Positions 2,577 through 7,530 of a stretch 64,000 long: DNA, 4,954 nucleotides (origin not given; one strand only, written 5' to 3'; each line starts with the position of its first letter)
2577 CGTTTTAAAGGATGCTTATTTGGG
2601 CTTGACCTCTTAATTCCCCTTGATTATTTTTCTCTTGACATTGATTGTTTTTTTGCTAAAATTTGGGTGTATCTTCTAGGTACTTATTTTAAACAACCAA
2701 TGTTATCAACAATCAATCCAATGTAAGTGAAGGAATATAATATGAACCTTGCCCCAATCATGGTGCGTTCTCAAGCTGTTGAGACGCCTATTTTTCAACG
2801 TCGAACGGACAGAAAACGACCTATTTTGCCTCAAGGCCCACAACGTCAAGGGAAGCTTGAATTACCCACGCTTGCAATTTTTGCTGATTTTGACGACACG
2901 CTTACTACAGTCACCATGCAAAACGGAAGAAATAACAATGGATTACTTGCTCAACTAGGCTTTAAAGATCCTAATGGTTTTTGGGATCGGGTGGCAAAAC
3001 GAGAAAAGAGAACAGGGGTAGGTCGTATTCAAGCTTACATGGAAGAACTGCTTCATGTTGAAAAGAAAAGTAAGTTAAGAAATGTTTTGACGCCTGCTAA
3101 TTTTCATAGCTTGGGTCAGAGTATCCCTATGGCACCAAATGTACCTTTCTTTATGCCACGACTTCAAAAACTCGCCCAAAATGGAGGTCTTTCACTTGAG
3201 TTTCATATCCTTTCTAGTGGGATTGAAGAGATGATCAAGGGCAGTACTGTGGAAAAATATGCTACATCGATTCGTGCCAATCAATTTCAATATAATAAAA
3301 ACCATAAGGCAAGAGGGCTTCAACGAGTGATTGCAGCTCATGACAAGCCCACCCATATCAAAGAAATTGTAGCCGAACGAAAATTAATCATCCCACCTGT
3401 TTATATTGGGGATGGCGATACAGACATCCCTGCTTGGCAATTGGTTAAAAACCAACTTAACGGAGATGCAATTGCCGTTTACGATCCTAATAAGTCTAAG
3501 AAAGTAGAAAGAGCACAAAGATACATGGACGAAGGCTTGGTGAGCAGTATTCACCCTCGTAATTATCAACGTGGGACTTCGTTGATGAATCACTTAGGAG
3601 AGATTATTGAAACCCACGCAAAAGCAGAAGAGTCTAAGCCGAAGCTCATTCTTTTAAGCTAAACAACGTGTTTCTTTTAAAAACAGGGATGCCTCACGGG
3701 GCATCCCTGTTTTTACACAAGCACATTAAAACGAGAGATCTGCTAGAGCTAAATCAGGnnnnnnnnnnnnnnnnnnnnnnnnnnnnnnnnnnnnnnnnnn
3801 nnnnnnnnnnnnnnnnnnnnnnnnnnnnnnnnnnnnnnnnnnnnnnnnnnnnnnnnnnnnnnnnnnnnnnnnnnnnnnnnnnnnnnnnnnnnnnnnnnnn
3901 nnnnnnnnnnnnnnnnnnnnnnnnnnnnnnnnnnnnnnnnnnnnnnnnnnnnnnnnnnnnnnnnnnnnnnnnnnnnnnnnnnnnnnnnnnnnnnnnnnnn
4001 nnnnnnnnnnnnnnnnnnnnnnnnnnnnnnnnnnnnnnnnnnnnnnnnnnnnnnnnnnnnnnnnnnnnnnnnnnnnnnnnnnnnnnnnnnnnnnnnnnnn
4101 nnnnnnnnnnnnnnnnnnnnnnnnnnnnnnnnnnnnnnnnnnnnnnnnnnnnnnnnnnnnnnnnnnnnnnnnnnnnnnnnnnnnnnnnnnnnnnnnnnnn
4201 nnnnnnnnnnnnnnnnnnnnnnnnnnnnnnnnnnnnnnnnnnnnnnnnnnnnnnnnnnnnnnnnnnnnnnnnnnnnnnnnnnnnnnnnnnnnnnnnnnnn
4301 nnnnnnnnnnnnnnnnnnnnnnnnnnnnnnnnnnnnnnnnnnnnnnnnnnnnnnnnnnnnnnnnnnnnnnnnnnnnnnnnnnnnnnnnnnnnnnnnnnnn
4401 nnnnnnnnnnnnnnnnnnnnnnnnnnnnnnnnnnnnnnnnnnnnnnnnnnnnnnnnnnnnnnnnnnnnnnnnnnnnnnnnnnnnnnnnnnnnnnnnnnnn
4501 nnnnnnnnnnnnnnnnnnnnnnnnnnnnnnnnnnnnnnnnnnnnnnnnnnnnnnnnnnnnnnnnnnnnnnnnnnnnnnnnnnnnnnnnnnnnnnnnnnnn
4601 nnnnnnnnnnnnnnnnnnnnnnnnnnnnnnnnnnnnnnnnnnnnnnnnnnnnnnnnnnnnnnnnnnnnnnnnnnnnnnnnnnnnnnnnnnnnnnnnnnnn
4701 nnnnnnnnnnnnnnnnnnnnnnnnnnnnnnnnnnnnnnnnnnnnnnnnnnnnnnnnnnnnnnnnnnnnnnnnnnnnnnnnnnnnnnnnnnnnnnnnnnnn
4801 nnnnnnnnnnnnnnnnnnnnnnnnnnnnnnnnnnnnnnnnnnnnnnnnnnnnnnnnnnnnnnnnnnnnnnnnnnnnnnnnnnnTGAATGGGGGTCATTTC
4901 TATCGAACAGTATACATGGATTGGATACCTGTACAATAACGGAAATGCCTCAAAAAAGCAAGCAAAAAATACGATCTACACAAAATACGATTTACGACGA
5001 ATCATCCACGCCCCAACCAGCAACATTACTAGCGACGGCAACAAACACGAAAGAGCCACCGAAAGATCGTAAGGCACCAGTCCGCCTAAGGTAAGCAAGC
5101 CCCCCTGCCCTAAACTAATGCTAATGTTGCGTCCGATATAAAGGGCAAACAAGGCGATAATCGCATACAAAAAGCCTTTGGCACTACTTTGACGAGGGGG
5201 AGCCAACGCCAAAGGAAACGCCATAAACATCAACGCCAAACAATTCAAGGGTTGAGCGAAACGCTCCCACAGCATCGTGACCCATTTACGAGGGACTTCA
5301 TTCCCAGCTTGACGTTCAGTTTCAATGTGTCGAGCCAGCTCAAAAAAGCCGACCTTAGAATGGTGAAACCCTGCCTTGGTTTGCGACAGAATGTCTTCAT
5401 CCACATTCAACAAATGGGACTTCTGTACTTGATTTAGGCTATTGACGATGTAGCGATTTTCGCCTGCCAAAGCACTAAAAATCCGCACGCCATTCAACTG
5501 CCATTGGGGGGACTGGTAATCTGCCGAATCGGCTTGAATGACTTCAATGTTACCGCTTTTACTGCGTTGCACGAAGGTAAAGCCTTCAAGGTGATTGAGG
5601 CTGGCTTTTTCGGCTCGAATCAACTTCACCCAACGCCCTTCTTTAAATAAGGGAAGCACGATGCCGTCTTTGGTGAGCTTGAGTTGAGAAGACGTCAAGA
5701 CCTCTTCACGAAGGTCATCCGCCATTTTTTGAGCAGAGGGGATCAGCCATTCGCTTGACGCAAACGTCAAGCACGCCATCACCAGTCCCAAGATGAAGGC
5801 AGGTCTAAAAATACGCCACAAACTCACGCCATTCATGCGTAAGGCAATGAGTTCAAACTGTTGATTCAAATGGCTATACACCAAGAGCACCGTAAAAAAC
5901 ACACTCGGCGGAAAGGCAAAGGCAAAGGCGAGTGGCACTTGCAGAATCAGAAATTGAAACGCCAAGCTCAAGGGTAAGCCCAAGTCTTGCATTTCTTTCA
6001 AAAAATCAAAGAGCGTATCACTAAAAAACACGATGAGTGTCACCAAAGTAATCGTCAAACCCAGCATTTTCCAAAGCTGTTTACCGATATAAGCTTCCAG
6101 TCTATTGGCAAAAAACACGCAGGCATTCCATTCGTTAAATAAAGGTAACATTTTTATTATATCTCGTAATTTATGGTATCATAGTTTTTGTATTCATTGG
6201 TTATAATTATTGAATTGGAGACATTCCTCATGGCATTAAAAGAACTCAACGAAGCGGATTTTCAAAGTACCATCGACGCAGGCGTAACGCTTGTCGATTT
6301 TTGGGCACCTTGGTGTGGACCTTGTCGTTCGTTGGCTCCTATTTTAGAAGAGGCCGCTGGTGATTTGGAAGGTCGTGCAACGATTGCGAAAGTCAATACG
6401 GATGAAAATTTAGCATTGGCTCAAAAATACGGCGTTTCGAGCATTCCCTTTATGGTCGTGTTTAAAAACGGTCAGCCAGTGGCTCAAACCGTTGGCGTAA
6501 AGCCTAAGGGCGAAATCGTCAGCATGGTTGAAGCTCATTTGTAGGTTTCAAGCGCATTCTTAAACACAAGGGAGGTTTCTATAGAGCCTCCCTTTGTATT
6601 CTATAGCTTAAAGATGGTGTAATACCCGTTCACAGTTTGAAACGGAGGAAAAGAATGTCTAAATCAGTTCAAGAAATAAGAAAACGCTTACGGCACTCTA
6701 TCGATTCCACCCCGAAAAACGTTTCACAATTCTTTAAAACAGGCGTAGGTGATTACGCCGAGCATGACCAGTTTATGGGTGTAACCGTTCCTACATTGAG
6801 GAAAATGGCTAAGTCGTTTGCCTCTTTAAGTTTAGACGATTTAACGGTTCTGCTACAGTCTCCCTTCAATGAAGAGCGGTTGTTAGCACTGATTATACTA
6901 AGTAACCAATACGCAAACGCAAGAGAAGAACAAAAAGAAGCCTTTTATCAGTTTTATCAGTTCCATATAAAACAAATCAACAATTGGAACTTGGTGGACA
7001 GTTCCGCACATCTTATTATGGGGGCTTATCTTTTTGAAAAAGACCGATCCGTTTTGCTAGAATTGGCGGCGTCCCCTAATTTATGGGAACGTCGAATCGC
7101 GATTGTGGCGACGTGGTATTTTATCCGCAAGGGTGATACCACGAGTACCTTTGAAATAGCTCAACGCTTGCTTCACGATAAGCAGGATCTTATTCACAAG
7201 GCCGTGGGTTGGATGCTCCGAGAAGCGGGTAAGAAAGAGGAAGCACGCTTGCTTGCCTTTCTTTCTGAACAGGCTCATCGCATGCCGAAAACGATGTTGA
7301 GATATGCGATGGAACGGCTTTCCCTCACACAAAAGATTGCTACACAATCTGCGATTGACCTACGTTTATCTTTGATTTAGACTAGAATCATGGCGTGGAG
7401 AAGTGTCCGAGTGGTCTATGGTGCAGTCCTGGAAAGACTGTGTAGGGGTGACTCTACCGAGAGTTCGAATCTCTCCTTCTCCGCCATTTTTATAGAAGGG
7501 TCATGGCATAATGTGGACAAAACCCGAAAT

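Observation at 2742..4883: Convergent pair: HAD-like ORFan and a Zn-phospholipase-C/alpha-toxin-like protein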

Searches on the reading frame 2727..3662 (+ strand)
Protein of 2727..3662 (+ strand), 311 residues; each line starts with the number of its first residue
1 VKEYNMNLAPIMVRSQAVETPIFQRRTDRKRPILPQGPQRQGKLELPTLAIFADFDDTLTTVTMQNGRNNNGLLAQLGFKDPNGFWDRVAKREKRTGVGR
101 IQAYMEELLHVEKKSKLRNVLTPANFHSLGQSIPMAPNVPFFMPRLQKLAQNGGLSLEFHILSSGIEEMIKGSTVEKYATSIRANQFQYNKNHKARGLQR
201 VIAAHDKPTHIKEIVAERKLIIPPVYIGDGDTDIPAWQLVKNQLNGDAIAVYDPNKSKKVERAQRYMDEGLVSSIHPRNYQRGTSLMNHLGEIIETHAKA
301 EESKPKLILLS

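Call 3: search_protein_families(library=pfam, proteins=[window:2727-3662:+], max_evalue=10)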
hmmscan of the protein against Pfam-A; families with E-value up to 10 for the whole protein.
window:2727-3662:+ (311 aa): 1 family
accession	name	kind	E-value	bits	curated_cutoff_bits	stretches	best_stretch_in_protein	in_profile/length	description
PF12710.13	HAD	-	0.00032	21.6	27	1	51-236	1-187/189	haloacid dehalogenase-like hydrolase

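Call 4: search_protein_families(library=ncbifam, proteins=[window:2727-3662:+], max_evalue=10)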
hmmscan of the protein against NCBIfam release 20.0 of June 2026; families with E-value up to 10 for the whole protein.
window:2727-3662:+ (311 aa): 3 families
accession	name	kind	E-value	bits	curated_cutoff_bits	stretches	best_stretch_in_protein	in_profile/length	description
TIGR01488.1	HAD-SF-IB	subfamily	4.6e-05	23.4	45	1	50-240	1-177/177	HAD-IB family phosphatase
TIGR01489.1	DKMTPPase-SF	subfamily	0.00013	22.1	81.55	1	157-237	89-178/188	MtnX-like HAD-IB family phosphatase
TIGR01490.1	HAD-SF-IB-hyp1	subfamily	0.14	12.3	98.3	1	160-242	107-192/202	HAD-IB family hydrolase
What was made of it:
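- On HAD superfamily, subfamily IB (neighbouring gene): TIGR01488 and PF12710 matches are below their cut-offs (calls 3, 4).
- Closest known: PADLOC PDC-S34 / HAD-IB phosphatases. Same: TIGR01488 HAD-IB at E 4.6e-5 (call 4).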

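Call 15: find_homologous_proteins(query=window:2742-3662:+, max_evalue=0.001)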
Query window:2742-3662:+ (306 aa): 26 proteins with E <= 0.001 among 933 candidates.
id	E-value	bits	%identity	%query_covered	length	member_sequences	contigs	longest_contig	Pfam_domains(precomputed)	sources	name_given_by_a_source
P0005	2.3e-201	685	100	100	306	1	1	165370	-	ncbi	ncbi:MAG: HAD family hydrolase [Vampirovibrionales bacterium]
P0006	9.6e-174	595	88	99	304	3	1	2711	-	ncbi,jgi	jgi:hypothetical protein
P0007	1.1e-116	407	63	100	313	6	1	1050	-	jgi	jgi:hypothetical protein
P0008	1.2e-67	246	46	99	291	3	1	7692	-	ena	-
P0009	7.4e-67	244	44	99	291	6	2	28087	-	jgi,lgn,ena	jgi:2-hydroxy-3-keto-5-methylthiopentenyl-1-phosphate phosphatase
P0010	5.3e-27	113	32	77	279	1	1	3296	PF06888.19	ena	-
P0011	1.5e-25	108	32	77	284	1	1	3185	PF06888.19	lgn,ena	-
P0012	4.7e-24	103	32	77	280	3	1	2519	PF06888.19,PF12710.14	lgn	-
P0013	2.9e-23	101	33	77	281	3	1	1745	PF06888.19,PF12710.14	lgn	-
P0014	6.7e-23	99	32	77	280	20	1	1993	PF06888.19,PF12710.14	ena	-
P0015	1.0e-22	99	32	77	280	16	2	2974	PF06888.19,PF12710.14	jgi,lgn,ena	jgi:phosphoglycolate phosphatase-like HAD superfamily hydrolase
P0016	8.0e-22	96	32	77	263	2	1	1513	PF06888.19,PF12710.14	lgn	-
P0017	9.5e-22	96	30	81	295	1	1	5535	PF12710.14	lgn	-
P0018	1.2e-20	92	31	77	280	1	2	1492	PF06888.19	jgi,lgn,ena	jgi:2-hydroxy-3-keto-5-methylthiopentenyl-1-phosphate phosphatase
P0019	2.3e-17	81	29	79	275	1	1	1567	PF12710.14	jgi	-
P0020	1.8e-16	78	29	78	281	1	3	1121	PF12710.14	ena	-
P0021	3.9e-15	74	29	70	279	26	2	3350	PF12710.14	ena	-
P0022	9.9e-14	69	27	79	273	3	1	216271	PF12710.14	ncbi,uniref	ncbi:haloacid dehalogenase-like hydrolase [Granulicella cerasi]|uniref:haloacid dehalogenase-like hy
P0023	9.3e-12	63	27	60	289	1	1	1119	PF12710.14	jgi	jgi:phosphoserine phosphatase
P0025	3.0e-11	61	27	60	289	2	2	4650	PF12710.14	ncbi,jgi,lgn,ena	-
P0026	5.5e-11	60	28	60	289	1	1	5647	PF12710.14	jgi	jgi:phosphoserine phosphatase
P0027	3.9e-10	58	25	82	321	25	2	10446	PF12710.14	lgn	-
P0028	5.5e-10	57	29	70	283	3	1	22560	PF12710.14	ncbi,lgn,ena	-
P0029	8.8e-5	40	23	82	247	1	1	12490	PF00702.33,PF12710.14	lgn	-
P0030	3.4e-4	38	25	83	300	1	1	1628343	PF12710.14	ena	-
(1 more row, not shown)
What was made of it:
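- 2742..3662 (+): HAD-IB-type phosphatase gene (306 aa) with all four catalytic motifs. It is a divergent relative of the PADLOC candidate family PDC-S34. Calls 3, 4, 15.
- Checked: The plus-strand ORF runs 2727/2742-3662, and NCBI's call of 306 aa starts at ATG 2742 (call 15). It has 26 homologues, and NCBI names it a HAD family hydrolase (call 15).
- HAD homologues carry PF06888, which I recall as the PHOSPHO1-type family (call 15).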

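Call 64: search_protein_families(library=padloc, proteins=[window:2742-3662:+], max_evalue=0.1)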
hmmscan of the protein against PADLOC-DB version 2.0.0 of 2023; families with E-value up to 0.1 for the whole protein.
window:2742-3662:+ (306 aa): 3 families
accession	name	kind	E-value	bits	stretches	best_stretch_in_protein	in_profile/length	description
PDLC05002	PDC-S34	-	2e-42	143.6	2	42-200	5-156/284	-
PDLC05001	PDC-S34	-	4.4e-29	99.6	1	35-297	7-277/384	-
PDLC05000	PDC-S34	-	3.2e-28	97.1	1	44-290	4-258/416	-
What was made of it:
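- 2742..3662 (+): PADLOC PDLC05002 at E 2e-42 (call 64).
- On PADLOC PDC-S34 candidate defence gene (neighbouring gene): PDLC05002 at E 2e-42, 143.6 bits (call 64).
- Closest known: PADLOC PDC-S34 / HAD-IB phosphatases. Same: HMM match at E 2e-42 (call 64).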

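Call 65: search_solved_structures(query=window:2742-3662:+, max_evalue=1, show_alignments=1)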
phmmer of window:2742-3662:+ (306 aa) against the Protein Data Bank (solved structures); distinct sequences matched with E-value up to 1: 1.
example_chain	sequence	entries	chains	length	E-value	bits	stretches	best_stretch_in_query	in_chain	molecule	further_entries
8iwh_5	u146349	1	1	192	0.94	11.9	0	45-125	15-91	Fucoxanthin chlorophyll a/c protein 6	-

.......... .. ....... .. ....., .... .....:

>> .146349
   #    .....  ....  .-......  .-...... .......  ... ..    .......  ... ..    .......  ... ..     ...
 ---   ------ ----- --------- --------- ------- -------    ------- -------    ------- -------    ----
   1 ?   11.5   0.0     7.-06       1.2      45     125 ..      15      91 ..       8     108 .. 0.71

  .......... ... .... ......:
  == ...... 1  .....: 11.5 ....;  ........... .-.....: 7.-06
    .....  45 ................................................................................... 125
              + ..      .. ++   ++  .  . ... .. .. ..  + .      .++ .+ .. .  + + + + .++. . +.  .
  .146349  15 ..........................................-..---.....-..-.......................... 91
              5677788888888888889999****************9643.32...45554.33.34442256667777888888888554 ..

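Call 67: search_protein_families(library=padloc, proteins=[P0009, P0007, P0010, P0015, P0022, P0028], max_evalue=0.001)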
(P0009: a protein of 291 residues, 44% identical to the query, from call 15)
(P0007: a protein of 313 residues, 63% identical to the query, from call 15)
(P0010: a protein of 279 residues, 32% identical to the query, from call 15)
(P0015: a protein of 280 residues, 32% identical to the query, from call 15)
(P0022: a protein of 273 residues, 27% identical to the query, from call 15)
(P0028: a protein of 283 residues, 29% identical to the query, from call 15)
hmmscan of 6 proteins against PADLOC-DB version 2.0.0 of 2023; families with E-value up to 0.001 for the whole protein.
P0009 (291 aa): 3 families
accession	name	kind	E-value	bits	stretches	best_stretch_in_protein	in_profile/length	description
PDLC05002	PDC-S34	-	5.9e-27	92.8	2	47-193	10-158/284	-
PDLC05000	PDC-S34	-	9.4e-21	72.5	2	48-180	8-142/416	-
PDLC05001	PDC-S34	-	1.6e-16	58.3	1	35-181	7-154/384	-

P0007 (313 aa): 3 families
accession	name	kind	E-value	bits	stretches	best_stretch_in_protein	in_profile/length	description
PDLC05002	PDC-S34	-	8.5e-37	125.1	2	45-217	6-167/284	-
PDLC05001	PDC-S34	-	1.3e-25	88.2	2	37-215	7-173/384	-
PDLC05000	PDC-S34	-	9.5e-24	82.4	2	48-192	6-139/416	-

P0010 (279 aa): 3 families
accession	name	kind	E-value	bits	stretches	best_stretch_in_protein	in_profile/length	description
PDLC05002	PDC-S34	-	5.5e-106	352.1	1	1-276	1-269/284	-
PDLC05000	PDC-S34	-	2.9e-97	324.5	1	5-275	2-262/416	-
PDLC05001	PDC-S34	-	3.2e-84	281.1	1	3-273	12-272/384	-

P0015 (280 aa): 3 families
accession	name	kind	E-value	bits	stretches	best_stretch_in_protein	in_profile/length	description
PDLC05002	PDC-S34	-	2.9e-101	336.6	1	4-277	7-273/284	-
PDLC05000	PDC-S34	-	1.4e-93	312.3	1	1-273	1-263/416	-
PDLC05001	PDC-S34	-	2.1e-81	271.9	1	5-273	17-275/384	-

P0022 (273 aa): 3 families
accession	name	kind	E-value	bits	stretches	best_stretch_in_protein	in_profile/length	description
PDLC05002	PDC-S34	-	3.2e-106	352.9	1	6-270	5-267/284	-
PDLC05000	PDC-S34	-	7.8e-99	329.7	1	8-269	4-260/416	-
PDLC05001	PDC-S34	-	2.5e-82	274.9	1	9-270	17-273/384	-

P0028 (283 aa): 3 families
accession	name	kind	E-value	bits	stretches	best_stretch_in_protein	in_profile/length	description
PDLC05002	PDC-S34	-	8.1e-110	364.7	1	1-278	10-276/284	-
PDLC05000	PDC-S34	-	1.1e-96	322.6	1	2-275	8-267/416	-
PDLC05001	PDC-S34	-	8.5e-85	283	1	2-278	20-282/384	-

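Call 93: find_related_loci(query=A4, collection=viral_contigs, flank=5000)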
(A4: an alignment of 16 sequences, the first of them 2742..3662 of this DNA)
Query A4 (306 aa) in viral_contigs; peptide patterns used: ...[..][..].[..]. (x = any residue, [..] = any of these).
55 stretches matched a pattern; 7 encode a relative of the query (tblastn E <= 1e-3); 7 distinct loci.
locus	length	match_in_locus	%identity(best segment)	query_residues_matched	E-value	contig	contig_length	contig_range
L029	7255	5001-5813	27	35-297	4e-24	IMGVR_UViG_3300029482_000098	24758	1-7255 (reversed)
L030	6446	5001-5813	27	35-297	4e-24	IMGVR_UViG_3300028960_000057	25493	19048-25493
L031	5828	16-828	28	34-296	9e-24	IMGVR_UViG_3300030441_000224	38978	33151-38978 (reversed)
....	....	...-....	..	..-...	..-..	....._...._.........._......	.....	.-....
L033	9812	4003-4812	26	35-296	3e-22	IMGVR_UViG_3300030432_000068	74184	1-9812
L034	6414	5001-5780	27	43-296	9e-22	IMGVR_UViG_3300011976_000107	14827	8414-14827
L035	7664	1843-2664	27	34-296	9e-21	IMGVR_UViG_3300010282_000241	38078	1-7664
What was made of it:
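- PDC-S34-like genes occur on seven IMG/VR contigs, always near a contig end (call 93).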

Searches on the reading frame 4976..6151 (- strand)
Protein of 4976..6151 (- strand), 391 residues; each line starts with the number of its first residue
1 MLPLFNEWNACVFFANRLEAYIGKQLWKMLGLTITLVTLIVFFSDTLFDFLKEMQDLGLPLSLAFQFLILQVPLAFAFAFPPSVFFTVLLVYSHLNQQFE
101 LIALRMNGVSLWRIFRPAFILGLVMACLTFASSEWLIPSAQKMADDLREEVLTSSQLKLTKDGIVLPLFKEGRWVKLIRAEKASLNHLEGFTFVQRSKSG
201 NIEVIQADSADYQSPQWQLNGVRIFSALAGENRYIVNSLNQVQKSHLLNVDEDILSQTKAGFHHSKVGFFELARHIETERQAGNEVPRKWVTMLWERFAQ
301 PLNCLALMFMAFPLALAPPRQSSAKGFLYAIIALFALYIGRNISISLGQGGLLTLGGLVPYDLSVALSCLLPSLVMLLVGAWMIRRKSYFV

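Call 87: find_related_loci(query=window:4976-6151:-, collection=metagenome_contigs, flank=6000)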
Query window:4976-6151:- (391 aa) in metagenome_contigs; peptide patterns used: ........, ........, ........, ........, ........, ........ (x = any residue, [..] = any of these).
104 stretches matched a pattern; 2 encode a relative of the query (tblastn E <= 1e-3); 2 distinct loci.
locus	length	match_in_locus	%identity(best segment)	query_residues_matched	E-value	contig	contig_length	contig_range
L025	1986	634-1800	94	1-389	0e+0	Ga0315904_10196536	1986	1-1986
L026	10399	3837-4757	24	26-338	2e-8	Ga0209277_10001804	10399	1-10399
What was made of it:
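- Tried and rejected: The metagenome scan using LptFG as a conserved anchor returned only two loci, neither informative (call 87).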

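Call 94: search_protein_families(library=pfam, proteins=[window:4976-6151:-], max_evalue=0.01)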
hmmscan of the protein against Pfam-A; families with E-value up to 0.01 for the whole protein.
window:4976-6151:- (391 aa): 1 family
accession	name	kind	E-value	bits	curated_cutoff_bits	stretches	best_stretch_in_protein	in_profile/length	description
PF03739.19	LptF_LptG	-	5.8e-61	206.9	27.9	1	21-386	2-353/353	Lipopolysaccharide export system permease LptF/LptG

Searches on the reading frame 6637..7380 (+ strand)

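Call 67: search_protein_families(library=padloc, proteins=[window:6637-7380:+], max_evalue=0.001)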
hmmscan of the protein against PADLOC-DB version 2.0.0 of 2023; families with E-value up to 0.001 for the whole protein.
window:6637-7380:+ (247 aa): 0 families

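Call 94: search_protein_families(library=pfam, proteins=[window:6637-7380:+], max_evalue=0.01)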
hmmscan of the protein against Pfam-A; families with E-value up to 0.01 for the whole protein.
window:6637-7380:+ (247 aa): 1 family
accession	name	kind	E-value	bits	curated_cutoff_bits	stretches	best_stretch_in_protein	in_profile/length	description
PF08713.17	DNA_alkylation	-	6.4e-60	202.9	21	1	24-228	12-213/213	DNA alkylation repair enzyme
